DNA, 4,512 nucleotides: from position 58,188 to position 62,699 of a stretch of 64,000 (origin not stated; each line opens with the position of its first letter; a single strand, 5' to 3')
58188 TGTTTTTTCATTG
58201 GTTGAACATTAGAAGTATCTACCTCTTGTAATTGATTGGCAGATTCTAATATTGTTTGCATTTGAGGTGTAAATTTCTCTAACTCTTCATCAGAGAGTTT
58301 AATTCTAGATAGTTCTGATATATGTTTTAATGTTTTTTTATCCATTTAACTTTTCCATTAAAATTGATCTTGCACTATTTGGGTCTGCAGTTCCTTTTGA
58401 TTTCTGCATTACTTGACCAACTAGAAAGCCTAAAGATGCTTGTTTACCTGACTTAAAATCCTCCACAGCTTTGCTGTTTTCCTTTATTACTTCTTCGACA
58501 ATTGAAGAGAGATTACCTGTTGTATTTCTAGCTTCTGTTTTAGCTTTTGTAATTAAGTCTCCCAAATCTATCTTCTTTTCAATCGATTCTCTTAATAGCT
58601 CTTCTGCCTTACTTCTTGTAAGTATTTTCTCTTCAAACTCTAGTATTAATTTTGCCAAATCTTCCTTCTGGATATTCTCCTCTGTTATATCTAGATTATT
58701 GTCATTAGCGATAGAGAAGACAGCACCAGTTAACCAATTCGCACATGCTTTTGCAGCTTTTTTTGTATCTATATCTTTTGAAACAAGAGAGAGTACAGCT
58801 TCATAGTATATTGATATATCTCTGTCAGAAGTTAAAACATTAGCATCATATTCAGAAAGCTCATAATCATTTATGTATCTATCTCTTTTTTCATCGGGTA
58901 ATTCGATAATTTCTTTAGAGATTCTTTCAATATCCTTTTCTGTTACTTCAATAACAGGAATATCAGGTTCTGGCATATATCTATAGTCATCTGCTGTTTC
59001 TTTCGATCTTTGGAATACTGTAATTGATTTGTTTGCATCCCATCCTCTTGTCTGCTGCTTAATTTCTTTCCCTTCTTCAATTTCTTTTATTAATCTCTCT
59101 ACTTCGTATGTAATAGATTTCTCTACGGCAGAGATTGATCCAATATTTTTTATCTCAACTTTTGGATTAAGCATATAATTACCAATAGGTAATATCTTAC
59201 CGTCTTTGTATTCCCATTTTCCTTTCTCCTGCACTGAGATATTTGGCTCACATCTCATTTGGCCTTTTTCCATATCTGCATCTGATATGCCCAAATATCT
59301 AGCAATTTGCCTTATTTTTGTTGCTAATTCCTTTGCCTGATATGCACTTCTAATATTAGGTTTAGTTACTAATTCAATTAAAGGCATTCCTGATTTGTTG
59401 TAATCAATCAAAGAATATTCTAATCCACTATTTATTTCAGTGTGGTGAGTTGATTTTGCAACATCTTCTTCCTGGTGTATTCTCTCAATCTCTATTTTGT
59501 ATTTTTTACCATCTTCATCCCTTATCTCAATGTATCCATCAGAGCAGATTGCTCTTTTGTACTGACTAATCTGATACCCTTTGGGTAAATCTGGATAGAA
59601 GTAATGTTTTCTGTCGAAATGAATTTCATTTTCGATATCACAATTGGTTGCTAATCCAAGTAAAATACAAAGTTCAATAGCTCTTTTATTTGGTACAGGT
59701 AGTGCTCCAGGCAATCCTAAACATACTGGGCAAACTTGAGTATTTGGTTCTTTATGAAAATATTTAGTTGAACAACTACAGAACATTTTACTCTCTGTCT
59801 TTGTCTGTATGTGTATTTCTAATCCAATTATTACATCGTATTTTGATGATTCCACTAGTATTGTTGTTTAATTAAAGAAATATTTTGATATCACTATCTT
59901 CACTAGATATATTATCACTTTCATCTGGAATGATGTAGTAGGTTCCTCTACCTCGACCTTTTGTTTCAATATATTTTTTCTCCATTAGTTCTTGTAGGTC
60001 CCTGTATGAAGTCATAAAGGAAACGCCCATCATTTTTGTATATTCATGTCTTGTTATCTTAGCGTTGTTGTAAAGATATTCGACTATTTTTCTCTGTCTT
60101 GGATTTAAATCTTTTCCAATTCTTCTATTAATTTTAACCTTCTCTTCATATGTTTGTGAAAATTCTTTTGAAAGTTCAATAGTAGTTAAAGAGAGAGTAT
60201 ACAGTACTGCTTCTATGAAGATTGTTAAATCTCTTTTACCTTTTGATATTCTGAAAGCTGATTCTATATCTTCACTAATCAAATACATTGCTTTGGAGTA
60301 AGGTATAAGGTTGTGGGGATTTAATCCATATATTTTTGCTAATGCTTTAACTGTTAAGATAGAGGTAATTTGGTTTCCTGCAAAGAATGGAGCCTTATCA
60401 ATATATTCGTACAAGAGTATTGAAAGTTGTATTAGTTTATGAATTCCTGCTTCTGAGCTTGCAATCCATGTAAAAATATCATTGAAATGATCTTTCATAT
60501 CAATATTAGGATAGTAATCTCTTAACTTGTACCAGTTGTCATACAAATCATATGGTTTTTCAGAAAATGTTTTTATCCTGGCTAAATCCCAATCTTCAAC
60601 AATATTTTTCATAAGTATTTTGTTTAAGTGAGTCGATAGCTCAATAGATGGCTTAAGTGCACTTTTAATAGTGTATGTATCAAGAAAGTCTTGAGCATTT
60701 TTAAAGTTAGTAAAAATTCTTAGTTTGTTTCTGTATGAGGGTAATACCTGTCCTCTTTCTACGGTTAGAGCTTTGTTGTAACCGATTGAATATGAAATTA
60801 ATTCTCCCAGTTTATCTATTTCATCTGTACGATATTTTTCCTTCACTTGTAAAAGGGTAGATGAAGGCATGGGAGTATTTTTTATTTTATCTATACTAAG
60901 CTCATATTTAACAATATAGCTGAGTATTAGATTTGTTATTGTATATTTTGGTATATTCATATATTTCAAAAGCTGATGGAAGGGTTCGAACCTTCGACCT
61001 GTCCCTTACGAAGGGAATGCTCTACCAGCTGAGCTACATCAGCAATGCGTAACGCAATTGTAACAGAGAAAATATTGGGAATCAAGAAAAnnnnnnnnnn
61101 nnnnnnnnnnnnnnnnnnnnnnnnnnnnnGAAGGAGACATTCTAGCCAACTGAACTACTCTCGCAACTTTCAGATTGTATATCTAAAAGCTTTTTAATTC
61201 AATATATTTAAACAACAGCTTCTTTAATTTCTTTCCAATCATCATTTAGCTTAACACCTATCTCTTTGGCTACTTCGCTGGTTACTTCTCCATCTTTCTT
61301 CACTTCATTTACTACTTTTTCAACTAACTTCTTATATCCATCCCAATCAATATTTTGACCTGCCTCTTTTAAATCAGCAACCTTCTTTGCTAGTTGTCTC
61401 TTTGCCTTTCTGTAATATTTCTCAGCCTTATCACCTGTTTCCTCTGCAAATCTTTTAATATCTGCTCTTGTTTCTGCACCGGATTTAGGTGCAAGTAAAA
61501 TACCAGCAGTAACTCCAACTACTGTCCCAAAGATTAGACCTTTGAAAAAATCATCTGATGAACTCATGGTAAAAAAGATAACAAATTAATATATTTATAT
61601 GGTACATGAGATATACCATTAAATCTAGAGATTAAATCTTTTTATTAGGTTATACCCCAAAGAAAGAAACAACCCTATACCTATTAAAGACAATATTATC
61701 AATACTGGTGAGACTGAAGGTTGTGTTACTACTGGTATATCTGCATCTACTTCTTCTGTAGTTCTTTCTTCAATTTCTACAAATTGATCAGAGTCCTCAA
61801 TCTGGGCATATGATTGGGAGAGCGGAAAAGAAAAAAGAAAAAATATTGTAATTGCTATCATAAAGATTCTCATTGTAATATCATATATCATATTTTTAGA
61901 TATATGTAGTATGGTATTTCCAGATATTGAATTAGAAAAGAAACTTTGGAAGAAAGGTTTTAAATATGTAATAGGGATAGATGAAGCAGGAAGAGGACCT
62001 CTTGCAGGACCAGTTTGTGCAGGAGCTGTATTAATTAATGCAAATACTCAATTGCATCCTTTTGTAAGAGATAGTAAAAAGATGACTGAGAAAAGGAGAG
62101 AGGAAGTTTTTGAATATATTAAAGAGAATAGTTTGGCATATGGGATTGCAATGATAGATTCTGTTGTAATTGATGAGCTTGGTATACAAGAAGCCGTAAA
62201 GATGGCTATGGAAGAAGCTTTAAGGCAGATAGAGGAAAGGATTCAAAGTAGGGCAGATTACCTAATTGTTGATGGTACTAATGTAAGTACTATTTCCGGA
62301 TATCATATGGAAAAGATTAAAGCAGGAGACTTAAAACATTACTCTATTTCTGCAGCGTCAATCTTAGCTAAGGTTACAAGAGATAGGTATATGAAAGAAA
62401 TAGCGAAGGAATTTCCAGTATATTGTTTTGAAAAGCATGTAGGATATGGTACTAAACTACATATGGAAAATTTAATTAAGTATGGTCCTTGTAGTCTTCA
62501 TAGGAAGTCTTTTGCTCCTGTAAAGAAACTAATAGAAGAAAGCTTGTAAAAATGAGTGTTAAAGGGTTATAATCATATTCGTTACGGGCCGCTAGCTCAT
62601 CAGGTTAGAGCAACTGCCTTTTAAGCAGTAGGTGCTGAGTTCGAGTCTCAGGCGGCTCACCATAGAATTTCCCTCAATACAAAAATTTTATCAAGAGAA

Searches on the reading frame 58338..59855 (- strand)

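Call 42: search_protein_families(library=pfam, proteins=[window:58338-59855:-], max_evalue=0.001)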
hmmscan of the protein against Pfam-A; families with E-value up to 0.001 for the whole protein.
window:58338-59855:- (505 aa): 2 families
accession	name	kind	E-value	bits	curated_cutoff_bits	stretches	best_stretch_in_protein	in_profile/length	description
PF02934.20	GatB_N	-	3.7e-107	358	23.4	1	8-309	1-276/277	GatB/GatE catalytic domain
PF02637.23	GatB_Yqey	-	2.4e-32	112.3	27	1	364-503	9-148/148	GatB domain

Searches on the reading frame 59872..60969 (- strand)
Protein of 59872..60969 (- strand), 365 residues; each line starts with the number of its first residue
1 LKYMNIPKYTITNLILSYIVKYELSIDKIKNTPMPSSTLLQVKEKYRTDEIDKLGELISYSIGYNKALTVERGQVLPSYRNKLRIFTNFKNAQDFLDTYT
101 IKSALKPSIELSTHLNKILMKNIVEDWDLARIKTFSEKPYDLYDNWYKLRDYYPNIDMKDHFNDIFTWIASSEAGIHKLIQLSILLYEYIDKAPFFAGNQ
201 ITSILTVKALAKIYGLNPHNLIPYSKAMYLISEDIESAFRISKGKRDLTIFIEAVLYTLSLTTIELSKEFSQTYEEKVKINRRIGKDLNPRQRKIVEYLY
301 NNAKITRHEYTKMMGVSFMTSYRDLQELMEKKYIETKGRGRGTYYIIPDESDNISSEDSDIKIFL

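Call 42: search_protein_families(library=pfam, proteins=[window:59872-60969:-], max_evalue=0.001)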
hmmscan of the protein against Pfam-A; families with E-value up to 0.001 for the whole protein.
window:59872-60969:- (365 aa): 1 family
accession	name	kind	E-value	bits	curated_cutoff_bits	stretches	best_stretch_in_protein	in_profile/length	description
PF08220.18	HTH_DeoR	-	8.5e-05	22.7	21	1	291-339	1-48/57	DeoR-like helix-turn-helix domain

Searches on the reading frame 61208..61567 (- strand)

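Call 42: search_protein_families(library=pfam, proteins=[window:61208-61567:-], max_evalue=0.001)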
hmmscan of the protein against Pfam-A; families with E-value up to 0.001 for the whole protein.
window:61208-61567:- (119 aa): 1 family
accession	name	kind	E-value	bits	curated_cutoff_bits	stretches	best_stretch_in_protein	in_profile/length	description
PF12732.12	YtxH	-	4e-17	62.9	37.5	1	8-87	1-57/71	YtxH-like protein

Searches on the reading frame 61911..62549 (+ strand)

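Call 42: search_protein_families(library=pfam, proteins=[window:61911-62549:+], max_evalue=0.001)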
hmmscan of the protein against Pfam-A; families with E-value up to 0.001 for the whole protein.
window:61911-62549:+ (212 aa): 1 family
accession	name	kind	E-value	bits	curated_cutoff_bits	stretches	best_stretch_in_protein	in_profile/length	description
PF01351.25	RNase_HII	-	9.8e-35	120.7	25.8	1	21-203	1-198/199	Ribonuclease HII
